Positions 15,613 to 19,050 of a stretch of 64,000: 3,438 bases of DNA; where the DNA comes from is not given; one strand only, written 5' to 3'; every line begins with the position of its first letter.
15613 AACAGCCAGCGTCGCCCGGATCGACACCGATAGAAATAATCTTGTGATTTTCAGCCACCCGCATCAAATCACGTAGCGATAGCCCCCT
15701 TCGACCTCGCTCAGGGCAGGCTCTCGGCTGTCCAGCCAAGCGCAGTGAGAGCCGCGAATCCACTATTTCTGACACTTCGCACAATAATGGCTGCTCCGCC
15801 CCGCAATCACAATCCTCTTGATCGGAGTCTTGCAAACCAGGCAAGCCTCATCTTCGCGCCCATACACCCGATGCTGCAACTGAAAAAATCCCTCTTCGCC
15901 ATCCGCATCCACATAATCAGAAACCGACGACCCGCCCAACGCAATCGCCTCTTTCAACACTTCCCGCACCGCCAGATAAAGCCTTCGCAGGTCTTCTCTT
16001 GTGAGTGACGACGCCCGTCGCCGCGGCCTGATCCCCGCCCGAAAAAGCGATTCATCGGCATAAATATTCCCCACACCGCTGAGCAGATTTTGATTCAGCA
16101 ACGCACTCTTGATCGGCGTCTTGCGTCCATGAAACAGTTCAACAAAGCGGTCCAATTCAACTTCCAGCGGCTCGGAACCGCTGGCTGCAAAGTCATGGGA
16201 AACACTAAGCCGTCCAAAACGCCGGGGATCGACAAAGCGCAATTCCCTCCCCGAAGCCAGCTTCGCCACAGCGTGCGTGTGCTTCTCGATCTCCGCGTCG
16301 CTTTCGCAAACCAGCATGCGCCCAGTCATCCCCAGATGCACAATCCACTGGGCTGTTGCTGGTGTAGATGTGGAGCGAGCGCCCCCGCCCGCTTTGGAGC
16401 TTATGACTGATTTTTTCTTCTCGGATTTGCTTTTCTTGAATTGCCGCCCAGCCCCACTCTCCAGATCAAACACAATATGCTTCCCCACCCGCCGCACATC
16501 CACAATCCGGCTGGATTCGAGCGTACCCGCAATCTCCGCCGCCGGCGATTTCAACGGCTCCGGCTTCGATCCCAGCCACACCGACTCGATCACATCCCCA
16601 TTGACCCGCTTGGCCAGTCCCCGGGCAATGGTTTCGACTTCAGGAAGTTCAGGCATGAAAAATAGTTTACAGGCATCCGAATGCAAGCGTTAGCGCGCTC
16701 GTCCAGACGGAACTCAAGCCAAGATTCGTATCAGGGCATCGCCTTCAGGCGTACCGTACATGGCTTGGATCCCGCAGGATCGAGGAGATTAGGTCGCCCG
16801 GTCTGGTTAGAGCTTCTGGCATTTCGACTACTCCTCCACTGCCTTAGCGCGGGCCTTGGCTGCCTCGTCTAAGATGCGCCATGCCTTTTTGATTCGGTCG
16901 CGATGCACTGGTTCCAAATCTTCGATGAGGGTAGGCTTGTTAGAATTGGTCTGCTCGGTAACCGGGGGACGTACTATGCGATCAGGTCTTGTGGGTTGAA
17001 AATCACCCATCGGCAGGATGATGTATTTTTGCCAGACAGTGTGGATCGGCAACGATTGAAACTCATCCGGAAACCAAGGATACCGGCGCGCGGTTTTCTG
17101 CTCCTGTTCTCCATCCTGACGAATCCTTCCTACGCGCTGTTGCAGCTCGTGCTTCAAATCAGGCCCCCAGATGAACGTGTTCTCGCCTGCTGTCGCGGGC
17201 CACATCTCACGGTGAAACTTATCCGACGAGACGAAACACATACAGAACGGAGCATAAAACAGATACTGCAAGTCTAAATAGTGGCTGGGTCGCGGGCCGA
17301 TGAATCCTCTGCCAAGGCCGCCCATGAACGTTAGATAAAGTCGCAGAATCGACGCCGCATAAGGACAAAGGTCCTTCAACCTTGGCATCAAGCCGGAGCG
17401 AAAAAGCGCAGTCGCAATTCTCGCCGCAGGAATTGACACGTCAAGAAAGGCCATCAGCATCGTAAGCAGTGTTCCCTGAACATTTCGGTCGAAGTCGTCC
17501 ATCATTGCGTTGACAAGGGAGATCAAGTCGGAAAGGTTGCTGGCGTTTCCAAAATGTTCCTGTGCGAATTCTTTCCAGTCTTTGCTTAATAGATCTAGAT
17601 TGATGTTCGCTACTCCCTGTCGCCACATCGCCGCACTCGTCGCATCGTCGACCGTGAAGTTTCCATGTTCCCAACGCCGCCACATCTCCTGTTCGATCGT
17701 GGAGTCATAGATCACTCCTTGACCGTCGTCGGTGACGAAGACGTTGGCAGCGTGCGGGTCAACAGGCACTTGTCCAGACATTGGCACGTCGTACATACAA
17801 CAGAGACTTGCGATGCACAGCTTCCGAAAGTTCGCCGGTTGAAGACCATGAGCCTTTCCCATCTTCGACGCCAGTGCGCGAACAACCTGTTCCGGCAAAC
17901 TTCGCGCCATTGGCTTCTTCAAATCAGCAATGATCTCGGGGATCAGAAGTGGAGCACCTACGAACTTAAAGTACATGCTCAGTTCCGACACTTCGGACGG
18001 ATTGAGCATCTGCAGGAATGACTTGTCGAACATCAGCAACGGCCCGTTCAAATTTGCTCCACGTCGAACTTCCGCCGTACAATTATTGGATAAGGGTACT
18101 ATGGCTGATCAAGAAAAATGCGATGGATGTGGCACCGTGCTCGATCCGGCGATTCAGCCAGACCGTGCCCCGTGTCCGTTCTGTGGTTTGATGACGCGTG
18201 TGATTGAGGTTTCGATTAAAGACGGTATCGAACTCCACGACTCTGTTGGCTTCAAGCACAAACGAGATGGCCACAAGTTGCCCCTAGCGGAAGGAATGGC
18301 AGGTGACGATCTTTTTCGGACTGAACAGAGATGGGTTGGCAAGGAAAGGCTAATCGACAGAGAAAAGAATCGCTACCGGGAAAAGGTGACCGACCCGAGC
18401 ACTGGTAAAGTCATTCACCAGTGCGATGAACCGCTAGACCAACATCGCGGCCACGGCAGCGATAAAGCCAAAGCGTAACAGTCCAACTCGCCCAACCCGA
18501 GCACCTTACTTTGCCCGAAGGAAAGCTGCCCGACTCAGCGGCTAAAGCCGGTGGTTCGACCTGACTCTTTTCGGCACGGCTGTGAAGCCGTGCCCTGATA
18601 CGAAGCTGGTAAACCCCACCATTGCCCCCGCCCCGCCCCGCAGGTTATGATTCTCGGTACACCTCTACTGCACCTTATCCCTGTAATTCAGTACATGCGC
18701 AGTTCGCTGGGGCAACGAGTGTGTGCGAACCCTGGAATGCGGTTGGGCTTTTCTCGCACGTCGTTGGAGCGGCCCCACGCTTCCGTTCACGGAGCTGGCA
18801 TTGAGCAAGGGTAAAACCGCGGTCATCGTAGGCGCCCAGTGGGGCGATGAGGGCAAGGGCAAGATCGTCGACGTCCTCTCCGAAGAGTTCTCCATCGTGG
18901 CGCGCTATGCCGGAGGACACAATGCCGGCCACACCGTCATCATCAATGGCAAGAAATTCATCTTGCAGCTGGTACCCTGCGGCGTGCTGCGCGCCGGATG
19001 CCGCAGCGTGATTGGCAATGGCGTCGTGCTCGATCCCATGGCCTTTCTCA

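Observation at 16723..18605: Orphan divergent gene pair between mutM and purA: a split PIN-like protein plus a zinc-ribbon protein, bracketed by inverted repeat copies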

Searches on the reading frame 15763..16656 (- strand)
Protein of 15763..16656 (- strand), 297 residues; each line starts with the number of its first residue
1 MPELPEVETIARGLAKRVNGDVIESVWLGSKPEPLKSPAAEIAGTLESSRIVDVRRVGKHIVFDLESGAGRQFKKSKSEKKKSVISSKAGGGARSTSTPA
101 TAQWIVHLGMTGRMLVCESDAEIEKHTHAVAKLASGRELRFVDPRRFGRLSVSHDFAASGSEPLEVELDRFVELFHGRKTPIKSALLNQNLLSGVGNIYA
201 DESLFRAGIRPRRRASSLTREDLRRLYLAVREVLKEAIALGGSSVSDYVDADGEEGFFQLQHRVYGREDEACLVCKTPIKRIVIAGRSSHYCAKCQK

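Call 42: find_related_loci(query=window:15763-16656:-, collection=metagenome_contigs, flank=7000)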
Query window:15763-16656:- (297 aa) in metagenome_contigs; peptide patterns used: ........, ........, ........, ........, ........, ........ (x = any residue, [..] = any of these).
600 stretches matched a pattern (row limit reached: there are more); 539 encode a relative of the query (tblastn E <= 1e-3); the best 80 are kept; 80 distinct loci.
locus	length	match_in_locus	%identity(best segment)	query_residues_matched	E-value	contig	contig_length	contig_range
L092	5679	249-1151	78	1-297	5e-154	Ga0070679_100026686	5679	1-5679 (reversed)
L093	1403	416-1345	71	1-297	2e-154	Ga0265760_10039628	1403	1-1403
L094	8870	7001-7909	69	1-297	5e-130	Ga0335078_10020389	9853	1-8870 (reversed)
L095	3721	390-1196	70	1-297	6e-132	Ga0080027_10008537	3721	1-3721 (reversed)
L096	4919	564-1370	61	1-297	4e-115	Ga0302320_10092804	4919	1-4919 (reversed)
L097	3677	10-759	71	41-297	3e-115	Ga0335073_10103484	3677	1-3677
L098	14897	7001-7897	72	1-297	3e-140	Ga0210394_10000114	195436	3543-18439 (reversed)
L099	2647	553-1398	57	1-297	1e-105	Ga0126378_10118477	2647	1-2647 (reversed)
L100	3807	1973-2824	55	1-297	3e-101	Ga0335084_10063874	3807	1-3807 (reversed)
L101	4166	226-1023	56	1-297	5e-101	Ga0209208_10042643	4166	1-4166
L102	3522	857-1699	53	1-297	1e-101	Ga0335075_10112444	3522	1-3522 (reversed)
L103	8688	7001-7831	55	1-296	1e-98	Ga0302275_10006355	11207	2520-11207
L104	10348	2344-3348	48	1-297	3e-95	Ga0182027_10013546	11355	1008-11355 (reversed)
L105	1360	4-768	55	20-296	2e-97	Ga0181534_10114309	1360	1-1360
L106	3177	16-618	64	102-297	2e-80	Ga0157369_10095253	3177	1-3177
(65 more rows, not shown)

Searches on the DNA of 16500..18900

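Call 83: search_rna_families(source=window, start=16500, end=18900, threshold=evalue, max_evalue=1)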
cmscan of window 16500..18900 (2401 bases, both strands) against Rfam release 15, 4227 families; matches with E-value up to 1: 0.
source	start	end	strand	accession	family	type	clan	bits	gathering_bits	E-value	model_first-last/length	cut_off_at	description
